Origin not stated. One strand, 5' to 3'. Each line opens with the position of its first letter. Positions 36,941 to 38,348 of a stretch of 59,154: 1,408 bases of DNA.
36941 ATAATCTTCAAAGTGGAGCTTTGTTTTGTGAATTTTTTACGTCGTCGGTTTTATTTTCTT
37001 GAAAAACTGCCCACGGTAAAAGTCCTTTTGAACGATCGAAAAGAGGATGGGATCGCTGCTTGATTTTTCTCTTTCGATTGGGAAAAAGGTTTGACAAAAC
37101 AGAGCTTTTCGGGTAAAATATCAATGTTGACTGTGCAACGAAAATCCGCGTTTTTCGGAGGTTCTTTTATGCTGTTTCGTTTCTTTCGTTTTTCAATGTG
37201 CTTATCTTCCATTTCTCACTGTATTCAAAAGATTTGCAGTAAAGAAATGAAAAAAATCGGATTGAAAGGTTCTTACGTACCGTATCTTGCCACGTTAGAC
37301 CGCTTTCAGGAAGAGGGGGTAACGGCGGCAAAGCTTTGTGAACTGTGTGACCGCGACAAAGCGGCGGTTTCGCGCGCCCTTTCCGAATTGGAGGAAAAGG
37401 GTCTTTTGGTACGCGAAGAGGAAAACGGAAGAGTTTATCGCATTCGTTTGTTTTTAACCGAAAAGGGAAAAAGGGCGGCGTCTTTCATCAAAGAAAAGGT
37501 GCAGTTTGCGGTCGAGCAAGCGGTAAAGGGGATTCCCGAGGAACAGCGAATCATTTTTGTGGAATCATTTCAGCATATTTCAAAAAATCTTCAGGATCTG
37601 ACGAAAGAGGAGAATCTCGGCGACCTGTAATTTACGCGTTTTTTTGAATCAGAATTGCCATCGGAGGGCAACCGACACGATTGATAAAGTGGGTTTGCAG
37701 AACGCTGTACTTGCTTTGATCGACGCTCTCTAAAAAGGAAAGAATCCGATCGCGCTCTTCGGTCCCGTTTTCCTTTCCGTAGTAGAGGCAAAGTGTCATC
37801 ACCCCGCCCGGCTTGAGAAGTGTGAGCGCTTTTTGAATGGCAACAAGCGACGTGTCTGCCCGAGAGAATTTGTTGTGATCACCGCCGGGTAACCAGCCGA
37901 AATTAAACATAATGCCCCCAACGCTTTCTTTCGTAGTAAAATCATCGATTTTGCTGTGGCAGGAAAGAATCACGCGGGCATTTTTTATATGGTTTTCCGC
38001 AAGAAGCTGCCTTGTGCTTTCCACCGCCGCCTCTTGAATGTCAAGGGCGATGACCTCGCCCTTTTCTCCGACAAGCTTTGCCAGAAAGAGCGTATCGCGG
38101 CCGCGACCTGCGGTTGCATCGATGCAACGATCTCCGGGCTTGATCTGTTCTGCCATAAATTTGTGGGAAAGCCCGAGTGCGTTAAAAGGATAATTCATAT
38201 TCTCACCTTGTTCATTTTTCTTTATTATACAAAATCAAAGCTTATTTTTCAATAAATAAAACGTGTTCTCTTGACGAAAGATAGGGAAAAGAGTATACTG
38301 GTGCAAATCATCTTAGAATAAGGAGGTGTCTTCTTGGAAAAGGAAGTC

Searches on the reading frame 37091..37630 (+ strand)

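Call 3: search_protein_families(library=ncbifam, proteins=[window:37091-37630:+], max_evalue=0.01)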
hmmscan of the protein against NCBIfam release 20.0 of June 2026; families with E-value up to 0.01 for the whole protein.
window:37091-37630:+ (179 aa): 8 families
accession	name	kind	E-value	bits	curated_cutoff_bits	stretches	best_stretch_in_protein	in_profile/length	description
NF045593.1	bilirub_TF_BilQ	equivalog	1.1e-08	34.9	125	1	38-165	8-133/135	bilirubin utilization transcriptional regulator BilQ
TIGR04472.1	reg_rSAM_mob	hypoth_equivalog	1.3e-06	28.4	240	1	72-170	41-139/141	radical SAM mobile pair system MarR family transcriptional regulator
NF002926.0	PRK03573.1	equivalog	2.8e-05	24.1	120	1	90-173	60-143/144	transcriptional regulator SlyA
NF053777.1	Saro0803TransReg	equivalog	0.0007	19.3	200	1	74-136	49-111/140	Saro_0803 family transcriptional regulator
NF053606.1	Sta1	subfamily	0.00093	19.3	80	1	73-113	31-71/100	Sta1 family transcriptional regulator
NF033788.1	HTH_metalloreg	subfamily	0.001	18.8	55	1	72-116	20-65/77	metalloregulator ArsR/SmtB family transcription factor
NF052638.1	TransRegOhrRVib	equivalog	0.0019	18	200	1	60-129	35-104/141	transcriptional regulator OhrR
NF050133.1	TransRegFabT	equivalog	0.0036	17.6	200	1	77-170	44-137/138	fatty acid biosynthesis transcriptional regulator FabT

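Call 4: search_protein_families(library=pfam, proteins=[window:37091-37630:+], max_evalue=0.01)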
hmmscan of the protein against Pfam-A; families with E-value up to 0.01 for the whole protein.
window:37091-37630:+ (179 aa): 12 families
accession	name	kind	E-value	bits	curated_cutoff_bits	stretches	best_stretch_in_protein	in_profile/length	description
PF12802.13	MarR_2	-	2.5e-10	40.8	27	1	57-111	2-55/61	MarR family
PF13463.12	HTH_27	-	5.7e-07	30.1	22.2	1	73-126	15-68/68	Winged helix DNA-binding domain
PF25213.1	HVO_A0261_N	-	8.3e-06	26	35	1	67-130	15-71/86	HVO_A0261 N-terminal domain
PF01978.25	TrmB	-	4.2e-05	23.8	25.6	1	73-117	19-63/68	Sugar-specific transcriptional regulator TrmB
PF12840.13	HTH_20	-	0.00012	22.5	27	1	70-107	11-49/51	Helix-turn-helix domain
PF01047.28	MarR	-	0.00012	22.4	24.6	1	73-110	14-51/59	MarR family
PF14277.12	DUF4364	-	0.00027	21.2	26.9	1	93-148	36-88/162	Domain of unknown function (DUF4364)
PF09339.16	HTH_IclR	-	0.0014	18.8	22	1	74-109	16-51/52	IclR helix-turn-helix domain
PF25212.1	HVO_A0114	-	0.0016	18.6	27.6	1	80-115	40-74/84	HVO_A0114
PF22194.2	F-93_WHD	-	0.0046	17.4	28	1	74-126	9-62/62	F-93, winged-helix domain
PF09660.15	DUF2397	-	0.0052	16.1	28.5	1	81-175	41-134/483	Protein of unknown function (DUF2397)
PF13730.12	HTH_36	-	0.0081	16.4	25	0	79-106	28-55/55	Helix-turn-helix domain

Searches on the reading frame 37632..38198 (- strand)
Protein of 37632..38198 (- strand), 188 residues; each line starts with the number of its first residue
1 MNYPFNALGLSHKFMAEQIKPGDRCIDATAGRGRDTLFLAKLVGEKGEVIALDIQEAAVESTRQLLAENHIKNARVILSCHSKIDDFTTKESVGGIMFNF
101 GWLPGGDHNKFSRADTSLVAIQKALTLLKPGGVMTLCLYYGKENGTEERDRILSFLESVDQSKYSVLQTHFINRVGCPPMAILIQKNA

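Call 3: search_protein_families(library=ncbifam, proteins=[window:37632-38198:-], max_evalue=0.01)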
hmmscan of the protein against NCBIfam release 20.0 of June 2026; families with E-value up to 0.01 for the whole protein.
window:37632-38198:- (188 aa): 28 families (the best 25 are shown)
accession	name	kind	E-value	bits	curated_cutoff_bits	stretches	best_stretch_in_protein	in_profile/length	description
NF053511.1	tRNA_U34_MnmM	equivalog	1.4e-60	204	135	1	6-187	2-183/183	tRNA 5-(aminomethyl)-2-thiouridylate-methyltransferase MnmM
TIGR04364.1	methyltran_FxLD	equivalog_domain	1.2e-09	37.8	320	1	18-79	79-139/394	methyltransferase, FxLD system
NF047649.1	MTase_UXPK_star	exception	4.6e-09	35.7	460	1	9-75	65-131/283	methyltransferase/UXPK-star double selenoprotein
NF041537.1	ArsM_AhpD_UU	exception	8e-09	34.7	510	1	9-136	64-180/345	arsenite methyltransferase/AhpD domain selenoprotein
NF008823.0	PRK11873.1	subfamily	1e-07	31.7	263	1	16-75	72-131/272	arsenite methyltransferase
NF041536.1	ArsM_DUF2284_UU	exception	2.8e-07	29.2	575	1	11-136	66-180/459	arsenite methyltransferase/DUF2284 domain selenoprotein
NF001240.0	PRK00216.1-1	equivalog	2.3e-06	26.8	378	1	17-101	59-142/251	bifunctional demethylmenaquinone methyltransferase/2-methoxy-6-polyprenyl-1,4-benzoquinol methylase UbiE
NF001243.0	PRK00216.1-4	equivalog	1.5e-05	24.5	235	1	17-77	43-103/237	demethylmenaquinone methyltransferase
NF052510.1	methyltran_MpqE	exception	2.5e-05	23.8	335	1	18-141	43-155/234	methyl-plastoquinone biosynthesis methyltransferase MpqE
TIGR02469.1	CbiT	equivalog_domain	5.3e-05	23.5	78.3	1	18-79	16-76/124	precorrin-6Y C5,15-methyltransferase (decarboxylating) subunit CbiT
NF011529.0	PRK14968.1-3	equivalog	5.4e-05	22.7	162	1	15-111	26-117/198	putative methyltransferase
TIGR02752.1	MenG_heptapren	equivalog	0.00012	21.7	419.85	1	18-77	42-101/231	demethylmenaquinone methyltransferase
NF001556.0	PRK00377.1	equivalog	0.00018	21.3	238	1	18-78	37-97/198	cobalt-precorrin-6Y C(15)-methyltransferase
NF010549.0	PRK13942.1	equivalog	0.00023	20.7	282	1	18-79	74-135/215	protein-L-isoaspartate O-methyltransferase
TIGR00438.1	rrmJ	equivalog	0.00031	20.3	300.15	1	17-58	28-69/188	23S rRNA (uridine(2552)-2'-O)-methyltransferase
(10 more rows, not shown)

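Call 4: search_protein_families(library=pfam, proteins=[window:37632-38198:-], max_evalue=0.01)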
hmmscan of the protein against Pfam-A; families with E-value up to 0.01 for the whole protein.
window:37632-38198:- (188 aa): 10 families
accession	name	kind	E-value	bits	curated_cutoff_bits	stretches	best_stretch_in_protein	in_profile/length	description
PF06962.18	rRNA_methylase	-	1.6e-42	145.1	22.7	1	49-185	1-137/137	Putative rRNA methylase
PF13847.12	Methyltransf_31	-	6.5e-12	45.8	27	1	19-140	1-113/145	Methyltransferase domain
PF13649.12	Methyltransf_25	-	2.1e-06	28.8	27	1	27-132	3-97/97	Methyltransferase domain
PF01209.24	Ubie_methyltran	-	1.4e-05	25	20.1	1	18-135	44-150/233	ubiE/COQ5 methyltransferase family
PF01135.25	PCMT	-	2.7e-05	24.5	20.3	1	18-77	70-129/210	Protein-L-isoaspartate(D-aspartate) O-methyltransferase (PCMT)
PF01189.24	Methyltr_RsmB-F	-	8.7e-05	22.7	27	1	19-93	6-80/199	16S rRNA methyltransferase RsmB/F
PF05175.20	MTS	-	9.8e-05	22.5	23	1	14-138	22-140/170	Methyltransferase small domain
PF08242.18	Methyltransf_12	-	0.0011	20.1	30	0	27-74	2-48/98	Methyltransferase domain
PF06325.19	PrmA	-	0.003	17.5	22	1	13-80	153-217/296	Ribosomal protein L11 methyltransferase (PrmA)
PF01728.25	FtsJ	-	0.0036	17.7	24.1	1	18-63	17-62/181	FtsJ-like methyltransferase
